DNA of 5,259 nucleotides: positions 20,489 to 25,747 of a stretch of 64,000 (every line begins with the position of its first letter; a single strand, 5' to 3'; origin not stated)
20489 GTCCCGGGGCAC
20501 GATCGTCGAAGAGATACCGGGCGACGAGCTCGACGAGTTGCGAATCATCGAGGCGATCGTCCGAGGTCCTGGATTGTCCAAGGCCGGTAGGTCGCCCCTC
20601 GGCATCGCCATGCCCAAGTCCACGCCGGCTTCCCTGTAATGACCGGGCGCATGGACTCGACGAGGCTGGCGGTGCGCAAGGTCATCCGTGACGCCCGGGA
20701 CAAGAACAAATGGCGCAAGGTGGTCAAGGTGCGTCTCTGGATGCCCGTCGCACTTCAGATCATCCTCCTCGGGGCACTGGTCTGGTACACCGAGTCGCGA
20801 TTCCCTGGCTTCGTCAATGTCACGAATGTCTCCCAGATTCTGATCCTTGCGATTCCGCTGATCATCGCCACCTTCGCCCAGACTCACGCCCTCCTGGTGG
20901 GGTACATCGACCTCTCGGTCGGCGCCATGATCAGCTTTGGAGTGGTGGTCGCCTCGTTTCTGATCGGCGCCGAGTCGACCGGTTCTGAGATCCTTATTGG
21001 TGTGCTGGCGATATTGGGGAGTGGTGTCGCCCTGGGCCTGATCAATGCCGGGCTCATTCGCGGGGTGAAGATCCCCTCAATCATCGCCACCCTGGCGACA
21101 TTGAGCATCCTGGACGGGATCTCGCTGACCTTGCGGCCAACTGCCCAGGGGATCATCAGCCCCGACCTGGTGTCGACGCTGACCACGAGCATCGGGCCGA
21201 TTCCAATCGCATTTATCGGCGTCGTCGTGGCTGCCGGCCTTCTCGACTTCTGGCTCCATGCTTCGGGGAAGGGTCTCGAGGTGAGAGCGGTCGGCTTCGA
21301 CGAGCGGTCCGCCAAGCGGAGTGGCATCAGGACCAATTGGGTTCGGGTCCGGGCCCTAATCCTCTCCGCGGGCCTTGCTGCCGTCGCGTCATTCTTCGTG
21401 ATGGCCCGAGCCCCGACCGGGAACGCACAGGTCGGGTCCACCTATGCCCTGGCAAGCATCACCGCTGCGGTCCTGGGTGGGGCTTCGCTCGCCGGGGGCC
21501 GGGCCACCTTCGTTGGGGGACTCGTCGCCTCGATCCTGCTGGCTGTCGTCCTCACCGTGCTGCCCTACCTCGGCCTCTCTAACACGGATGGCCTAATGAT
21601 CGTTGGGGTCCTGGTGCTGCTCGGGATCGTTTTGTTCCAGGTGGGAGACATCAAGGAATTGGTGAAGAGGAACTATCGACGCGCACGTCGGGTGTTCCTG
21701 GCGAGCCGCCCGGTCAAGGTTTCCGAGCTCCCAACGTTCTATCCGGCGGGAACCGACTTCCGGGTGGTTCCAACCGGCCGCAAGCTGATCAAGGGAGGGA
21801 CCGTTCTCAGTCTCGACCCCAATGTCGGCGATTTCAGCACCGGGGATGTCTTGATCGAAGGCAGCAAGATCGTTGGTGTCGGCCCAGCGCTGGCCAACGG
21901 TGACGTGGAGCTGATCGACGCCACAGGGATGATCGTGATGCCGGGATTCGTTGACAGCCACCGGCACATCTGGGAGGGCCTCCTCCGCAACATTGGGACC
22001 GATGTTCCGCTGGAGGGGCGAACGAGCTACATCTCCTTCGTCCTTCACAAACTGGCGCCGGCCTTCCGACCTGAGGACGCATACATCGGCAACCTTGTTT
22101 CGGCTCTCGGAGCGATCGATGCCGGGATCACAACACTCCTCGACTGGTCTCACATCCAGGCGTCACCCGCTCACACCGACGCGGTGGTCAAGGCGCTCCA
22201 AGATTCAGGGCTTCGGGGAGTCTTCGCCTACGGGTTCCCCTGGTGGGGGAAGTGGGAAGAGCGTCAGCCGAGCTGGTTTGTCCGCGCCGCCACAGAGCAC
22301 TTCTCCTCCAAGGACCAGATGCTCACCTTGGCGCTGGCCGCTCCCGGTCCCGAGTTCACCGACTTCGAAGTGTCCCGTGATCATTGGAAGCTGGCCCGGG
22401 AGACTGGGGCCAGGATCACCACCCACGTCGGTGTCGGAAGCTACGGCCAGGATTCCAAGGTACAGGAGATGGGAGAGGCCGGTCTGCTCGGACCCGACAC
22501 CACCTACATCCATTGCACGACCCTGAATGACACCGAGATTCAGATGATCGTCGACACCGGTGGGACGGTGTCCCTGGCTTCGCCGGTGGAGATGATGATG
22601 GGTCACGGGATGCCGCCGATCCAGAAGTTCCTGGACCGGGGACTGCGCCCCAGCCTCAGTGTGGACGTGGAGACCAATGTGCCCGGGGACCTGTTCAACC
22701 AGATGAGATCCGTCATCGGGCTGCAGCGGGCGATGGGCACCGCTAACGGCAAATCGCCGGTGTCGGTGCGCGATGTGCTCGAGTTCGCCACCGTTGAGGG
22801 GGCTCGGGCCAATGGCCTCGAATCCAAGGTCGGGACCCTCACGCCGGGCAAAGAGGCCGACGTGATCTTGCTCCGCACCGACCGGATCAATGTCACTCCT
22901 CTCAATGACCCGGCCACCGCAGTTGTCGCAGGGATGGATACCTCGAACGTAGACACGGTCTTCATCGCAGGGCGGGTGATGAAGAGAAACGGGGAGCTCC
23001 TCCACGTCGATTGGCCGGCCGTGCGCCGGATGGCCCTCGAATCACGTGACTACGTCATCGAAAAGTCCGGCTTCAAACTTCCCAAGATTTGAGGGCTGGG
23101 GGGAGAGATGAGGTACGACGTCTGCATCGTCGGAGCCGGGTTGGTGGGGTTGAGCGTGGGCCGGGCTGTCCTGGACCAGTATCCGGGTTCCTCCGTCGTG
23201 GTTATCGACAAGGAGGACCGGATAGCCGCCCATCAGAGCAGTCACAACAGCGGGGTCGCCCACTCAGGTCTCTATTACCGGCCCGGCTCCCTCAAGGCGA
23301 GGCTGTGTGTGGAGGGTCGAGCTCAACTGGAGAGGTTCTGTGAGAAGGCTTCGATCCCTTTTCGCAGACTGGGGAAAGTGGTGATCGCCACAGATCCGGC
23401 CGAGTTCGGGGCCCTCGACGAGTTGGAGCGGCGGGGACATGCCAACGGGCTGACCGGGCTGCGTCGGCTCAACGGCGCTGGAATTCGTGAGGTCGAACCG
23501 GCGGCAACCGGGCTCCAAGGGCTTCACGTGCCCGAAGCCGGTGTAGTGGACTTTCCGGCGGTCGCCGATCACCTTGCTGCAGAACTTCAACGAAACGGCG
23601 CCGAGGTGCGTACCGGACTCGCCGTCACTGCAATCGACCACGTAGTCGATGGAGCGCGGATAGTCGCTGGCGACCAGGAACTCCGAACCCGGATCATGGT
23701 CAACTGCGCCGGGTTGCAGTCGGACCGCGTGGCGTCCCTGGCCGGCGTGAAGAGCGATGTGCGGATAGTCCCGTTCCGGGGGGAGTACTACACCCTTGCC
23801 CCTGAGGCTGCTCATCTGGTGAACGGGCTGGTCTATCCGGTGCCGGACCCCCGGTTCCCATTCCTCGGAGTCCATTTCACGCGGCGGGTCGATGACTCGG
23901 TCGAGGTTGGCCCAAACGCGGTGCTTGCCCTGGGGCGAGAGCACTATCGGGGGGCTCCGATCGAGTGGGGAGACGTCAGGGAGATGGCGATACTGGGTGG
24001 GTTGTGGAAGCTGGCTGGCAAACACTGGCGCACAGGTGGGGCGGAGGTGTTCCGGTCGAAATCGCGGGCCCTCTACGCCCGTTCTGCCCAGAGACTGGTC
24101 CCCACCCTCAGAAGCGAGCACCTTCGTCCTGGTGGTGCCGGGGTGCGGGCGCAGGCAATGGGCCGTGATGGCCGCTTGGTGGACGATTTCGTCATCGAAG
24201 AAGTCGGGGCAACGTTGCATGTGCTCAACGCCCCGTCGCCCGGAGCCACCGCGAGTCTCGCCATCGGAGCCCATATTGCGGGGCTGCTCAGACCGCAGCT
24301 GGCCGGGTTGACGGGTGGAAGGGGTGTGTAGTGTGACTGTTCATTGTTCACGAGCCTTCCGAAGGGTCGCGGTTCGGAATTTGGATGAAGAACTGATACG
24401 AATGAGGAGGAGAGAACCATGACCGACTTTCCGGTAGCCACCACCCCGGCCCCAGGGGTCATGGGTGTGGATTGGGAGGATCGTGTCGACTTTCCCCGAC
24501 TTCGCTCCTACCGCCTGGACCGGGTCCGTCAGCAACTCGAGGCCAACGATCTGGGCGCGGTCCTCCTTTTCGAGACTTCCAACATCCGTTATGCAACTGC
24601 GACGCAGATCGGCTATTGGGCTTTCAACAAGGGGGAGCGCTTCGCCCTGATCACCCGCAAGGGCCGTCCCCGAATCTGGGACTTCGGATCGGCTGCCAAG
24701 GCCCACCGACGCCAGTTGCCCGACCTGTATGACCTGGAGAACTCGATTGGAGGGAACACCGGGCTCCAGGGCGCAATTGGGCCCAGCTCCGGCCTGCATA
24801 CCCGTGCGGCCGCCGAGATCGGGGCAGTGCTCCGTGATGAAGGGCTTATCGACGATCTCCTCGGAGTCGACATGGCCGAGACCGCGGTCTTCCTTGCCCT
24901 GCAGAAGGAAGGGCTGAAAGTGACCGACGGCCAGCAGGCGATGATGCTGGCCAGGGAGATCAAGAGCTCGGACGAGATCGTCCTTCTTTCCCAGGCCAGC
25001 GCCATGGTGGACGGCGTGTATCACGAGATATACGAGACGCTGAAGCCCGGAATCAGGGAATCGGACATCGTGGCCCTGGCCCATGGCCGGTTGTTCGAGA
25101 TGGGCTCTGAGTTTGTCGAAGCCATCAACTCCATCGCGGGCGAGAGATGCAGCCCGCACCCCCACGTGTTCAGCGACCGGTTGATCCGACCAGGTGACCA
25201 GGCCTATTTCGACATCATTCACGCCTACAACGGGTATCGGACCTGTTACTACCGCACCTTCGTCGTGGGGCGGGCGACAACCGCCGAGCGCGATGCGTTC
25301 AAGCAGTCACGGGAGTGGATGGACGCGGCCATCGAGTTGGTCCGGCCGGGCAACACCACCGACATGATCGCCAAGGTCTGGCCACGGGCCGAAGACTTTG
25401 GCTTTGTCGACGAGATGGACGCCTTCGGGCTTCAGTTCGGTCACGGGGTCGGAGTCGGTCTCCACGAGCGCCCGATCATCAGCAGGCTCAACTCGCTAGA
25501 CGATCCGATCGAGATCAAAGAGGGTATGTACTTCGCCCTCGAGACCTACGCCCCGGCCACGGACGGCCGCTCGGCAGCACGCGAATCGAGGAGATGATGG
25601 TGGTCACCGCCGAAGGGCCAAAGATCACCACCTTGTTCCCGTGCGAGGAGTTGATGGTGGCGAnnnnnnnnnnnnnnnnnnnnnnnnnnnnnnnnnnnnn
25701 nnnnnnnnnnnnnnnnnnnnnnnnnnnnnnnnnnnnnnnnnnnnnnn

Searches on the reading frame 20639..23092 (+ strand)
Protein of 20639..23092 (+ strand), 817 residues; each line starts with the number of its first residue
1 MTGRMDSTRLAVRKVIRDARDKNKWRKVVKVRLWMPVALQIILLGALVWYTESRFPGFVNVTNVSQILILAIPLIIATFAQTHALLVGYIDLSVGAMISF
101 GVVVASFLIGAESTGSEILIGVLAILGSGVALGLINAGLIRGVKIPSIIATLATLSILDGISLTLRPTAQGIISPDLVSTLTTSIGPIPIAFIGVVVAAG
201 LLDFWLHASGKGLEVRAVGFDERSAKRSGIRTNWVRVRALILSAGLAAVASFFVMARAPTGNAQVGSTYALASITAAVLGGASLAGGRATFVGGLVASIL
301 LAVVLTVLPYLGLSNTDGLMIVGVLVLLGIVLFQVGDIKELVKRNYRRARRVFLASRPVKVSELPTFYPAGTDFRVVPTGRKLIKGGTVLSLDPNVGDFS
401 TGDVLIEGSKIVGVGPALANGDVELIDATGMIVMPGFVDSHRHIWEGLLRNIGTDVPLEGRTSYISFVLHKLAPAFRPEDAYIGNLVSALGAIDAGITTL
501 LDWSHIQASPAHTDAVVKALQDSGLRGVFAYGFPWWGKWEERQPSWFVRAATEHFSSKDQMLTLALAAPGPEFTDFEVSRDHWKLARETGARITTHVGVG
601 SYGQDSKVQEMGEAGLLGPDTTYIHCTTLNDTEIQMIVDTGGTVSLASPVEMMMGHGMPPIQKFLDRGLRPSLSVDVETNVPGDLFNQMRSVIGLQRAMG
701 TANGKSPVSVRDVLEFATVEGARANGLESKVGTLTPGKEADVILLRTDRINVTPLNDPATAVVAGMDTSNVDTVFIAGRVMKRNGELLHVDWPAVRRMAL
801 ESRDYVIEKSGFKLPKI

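Call 8: search_protein_families(library=pfam, proteins=[window:20639-23092:+])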
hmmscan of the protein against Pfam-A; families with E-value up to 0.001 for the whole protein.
window:20639-23092:+ (817 aa): 3 families
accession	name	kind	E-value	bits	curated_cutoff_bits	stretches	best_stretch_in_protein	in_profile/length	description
PF01979.26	Amidohydro_1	-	1.2e-28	100.8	25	1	432-780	1-344/345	Amidohydrolase family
PF07969.17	Amidohydro_3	-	3.7e-18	66.7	29.7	2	579-779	264-469/472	Amidohydrolase family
PF02653.21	BPD_transp_2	-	2e-16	60.4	26.8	1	64-327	2-267/269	Branched-chain amino acid transport system / permease component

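Call 29: search_protein_families(library=ncbifam, proteins=[window:20639-23092:+], max_evalue=0.00001)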
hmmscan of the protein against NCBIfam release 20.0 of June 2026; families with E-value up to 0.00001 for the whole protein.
window:20639-23092:+ (817 aa): 57 families (the best 25 are shown)
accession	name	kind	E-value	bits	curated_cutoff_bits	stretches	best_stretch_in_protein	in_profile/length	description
NF006056.0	PRK08204.1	subfamily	8.8e-157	522.4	391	1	381-811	4-445/449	hypothetical protein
NF004701.0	PRK06038.1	equivalog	9e-50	169.6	609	1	383-797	7-417/432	N-ethylammeline chlorohydrolase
NF005557.0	PRK07228.1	equivalog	2.9e-47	161.4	522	2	606-811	236-442/445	5'-deoxyadenosine deaminase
NF006252.0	PRK08393.1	equivalog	2.1e-41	142.4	617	1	383-792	4-409/424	N-ethylammeline chlorohydrolase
NF006055.0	PRK08203.1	equivalog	1.5e-37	129.2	532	2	554-801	194-445/455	8-oxoguanine deaminase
NF009059.0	PRK12393.1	equivalog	3.2e-35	121.7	543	1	402-802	29-451/460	amidohydrolase family protein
TIGR03314.1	Se_ssnA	subfamily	3.5e-33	115.1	455.5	2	383-531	2-156/441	putative selenium metabolism protein SsnA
NF005540.0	PRK07203.1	equivalog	1.2e-32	113.1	444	2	383-531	3-157/444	putative aminohydrolase SsnA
NF006549.0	PRK09045.1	equivalog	2.8e-30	105.3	540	1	384-801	12-434/444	TRZ/ATZ family hydrolase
NF004995.0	PRK06380.1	subfamily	5e-26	91.6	567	2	620-791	237-408/418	metal-dependent hydrolase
NF008441.0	PRK11285.1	equivalog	6.7e-25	87.9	378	1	21-334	14-324/333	L-arabinose ABC transporter permease AraH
NF004801.0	PRK06151.1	subfamily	7e-24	84.5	416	1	607-806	260-462/491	chlorohydrolase family protein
NF006681.0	PRK09229.1-2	equivalog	8.5e-24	84.1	362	1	609-791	255-434/451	formimidoylglutamate deiminase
NF007067.0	PRK09512.1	equivalog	2.4e-23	82.8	398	1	33-331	15-315/321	ribose ABC transporter permease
NF011961.0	PRK15432.1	equivalog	9.9e-23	80.9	388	1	59-355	32-324/344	autoinducer 2 ABC transporter permease LsrC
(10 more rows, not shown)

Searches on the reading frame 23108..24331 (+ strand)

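Call 8: search_protein_families(library=pfam, proteins=[window:23108-24331:+])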
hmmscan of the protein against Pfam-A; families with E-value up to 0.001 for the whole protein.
window:23108-24331:+ (407 aa): 2 families
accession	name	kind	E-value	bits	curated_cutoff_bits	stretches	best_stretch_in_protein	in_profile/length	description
PF01266.30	DAO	-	1.2e-55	189.9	27.9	1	4-391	1-351/353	FAD dependent oxidoreductase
PF13450.12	NAD_binding_8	-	0.00013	22.6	21.9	1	7-47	1-39/68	NAD(P)-binding Rossmann-like domain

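Call 29: search_protein_families(library=ncbifam, proteins=[window:23108-24331:+], max_evalue=0.00001)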
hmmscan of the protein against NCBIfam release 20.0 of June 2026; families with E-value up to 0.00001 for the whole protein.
window:23108-24331:+ (407 aa): 13 families
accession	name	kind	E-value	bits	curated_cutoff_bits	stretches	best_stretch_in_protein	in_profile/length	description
NF008726.1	PRK11728.1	equivalog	1e-153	511.8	299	1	3-391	1-388/389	L-2-hydroxyglutarate oxidase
NF033460.1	glycerol3P_ox_II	equivalog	1.3e-37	129.8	460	1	3-278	2-278/361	type 2 glycerol-3-phosphate oxidase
TIGR02352.1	thiamin_ThiO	equivalog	1.5e-14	53.9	250.8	1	5-228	1-228/351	glycine oxidase ThiO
NF002480.1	PRK01747.1-1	equivalog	1.5e-12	46.8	540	1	4-228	250-471/645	bifunctional tRNA (5-methylaminomethyl-2-thiouridine)(34)-methyltransferase MnmC2/FAD-dependent 5-carboxymethylaminomethyl-2-thiouridine(34)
TIGR03364.1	HpnW_proposed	hypoth_equivalog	8.8e-12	44.8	285.1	1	3-207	1-199/365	TIGR03364 family FAD-dependent oxidoreductase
TIGR03197.1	MnmC_Cterm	equivalog_domain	4.6e-09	35.8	174.2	1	4-225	1-219/400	FAD-dependent 5-carboxymethylaminomethyl-2-thiouridine(34) oxidoreductase MnmC1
NF009074.0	PRK12409.1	equivalog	3.8e-08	32.9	494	1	63-228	107-279/410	D-amino acid dehydrogenase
NF050086.1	pipecolate_AmaA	exception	1.3e-07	30.6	600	1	2-191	25-223/425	L-pipecolate oxidase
TIGR03377.1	glycerol3P_GlpA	equivalog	2.6e-07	29.5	552.8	1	4-227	1-224/530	anaerobic glycerol-3-phosphate dehydrogenase subunit GlpA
TIGR03329.1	Phn_aa_oxid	hypoth_equivalog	7.6e-07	28.3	632.8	1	3-156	25-189/460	putative aminophosphonate oxidoreductase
NF001933.0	PRK00711.1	subfamily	2.8e-06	26.6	383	0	5-51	3-47/429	D-amino acid dehydrogenase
NF008313.0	PRK11101.1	equivalog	5.8e-06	25.2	425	1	3-227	9-233/548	anaerobic glycerol-3-phosphate dehydrogenase subunit A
NF009906.0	PRK13369.1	equivalog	5.9e-06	25.1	352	0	2-57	6-58/502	glycerol-3-phosphate dehydrogenase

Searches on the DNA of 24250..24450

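Call 44: search_rna_families(source=window, start=24250, end=24450, threshold=evalue, max_evalue=1)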
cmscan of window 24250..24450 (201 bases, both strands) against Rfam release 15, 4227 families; matches with E-value up to 1: 0.
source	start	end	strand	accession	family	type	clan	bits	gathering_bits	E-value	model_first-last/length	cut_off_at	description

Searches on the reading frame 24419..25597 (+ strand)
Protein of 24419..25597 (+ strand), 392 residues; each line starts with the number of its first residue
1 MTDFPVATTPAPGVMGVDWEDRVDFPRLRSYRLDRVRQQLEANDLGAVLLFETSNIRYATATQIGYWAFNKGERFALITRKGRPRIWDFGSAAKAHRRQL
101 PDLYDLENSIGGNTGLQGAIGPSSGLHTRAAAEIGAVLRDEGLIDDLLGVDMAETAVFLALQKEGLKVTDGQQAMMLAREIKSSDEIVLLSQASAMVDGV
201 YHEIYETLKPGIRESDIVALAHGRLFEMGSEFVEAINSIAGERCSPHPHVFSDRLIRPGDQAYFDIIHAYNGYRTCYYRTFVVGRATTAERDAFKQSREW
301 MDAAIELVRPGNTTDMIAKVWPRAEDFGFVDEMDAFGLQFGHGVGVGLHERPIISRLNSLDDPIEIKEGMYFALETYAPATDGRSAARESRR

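Call 8: search_protein_families(library=pfam, proteins=[window:24419-25597:+])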
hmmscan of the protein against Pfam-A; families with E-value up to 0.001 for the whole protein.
window:24419-25597:+ (392 aa): 2 families
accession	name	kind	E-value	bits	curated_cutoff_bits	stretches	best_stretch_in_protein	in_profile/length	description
PF00557.29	Peptidase_M24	-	6.7e-29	101.6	23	1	190-379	3-190/208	Metallopeptidase family M24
PF01321.24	Creatinase_N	-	2.3e-05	25.4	22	1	32-99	1-62/128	Creatinase/Prolidase N-terminal domain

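Call 29: search_protein_families(library=ncbifam, proteins=[window:24419-25597:+], max_evalue=0.00001)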
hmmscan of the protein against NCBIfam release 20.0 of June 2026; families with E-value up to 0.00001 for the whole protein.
window:24419-25597:+ (392 aa): 9 families
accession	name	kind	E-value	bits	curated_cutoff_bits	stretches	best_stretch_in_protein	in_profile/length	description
NF043017.1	DimsulpropLyDddP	equivalog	4.1e-24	85.2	600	1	24-380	50-410/443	dimethylsulfonioproprionate lyase DddP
TIGR02993.1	ectoine_eutD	equivalog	1.5e-22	80.3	613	1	31-330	13-313/391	ectoine hydrolase DoeA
NF040821.1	dipep_PepQ_Arch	equivalog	1.7e-16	60.2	630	1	178-376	119-312/346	Xaa-Pro dipeptidase PepQ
TIGR00500.1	met_pdase_I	equivalog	1.1e-15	57.9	171.35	1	181-376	3-201/247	type I methionyl aminopeptidase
NF038259.1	ectoine_DoeA_2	exception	2.8e-12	46.1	575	1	170-317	142-290/386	ectoine hydrolase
NF007310.0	PRK09795.1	equivalog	1.2e-09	37.5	393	1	177-375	123-321/361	aminopeptidase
NF008970.0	PRK12318.1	equivalog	1.9e-06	27.3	267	1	256-376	126-242/291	methionyl aminopeptidase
NF005583.0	PRK07281.1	equivalog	3.2e-06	26.6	445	0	275-376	135-233/286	methionyl aminopeptidase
NF008131.0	PRK10879.1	equivalog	4.5e-06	25.7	465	1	169-315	161-309/438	Xaa-Pro aminopeptidase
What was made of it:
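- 24419..27699 (+): The unit driven by site 3: M24 creatinase-like hydrolase and TPP-dependent E1 alpha and beta subunits. Calls 8 and 29.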
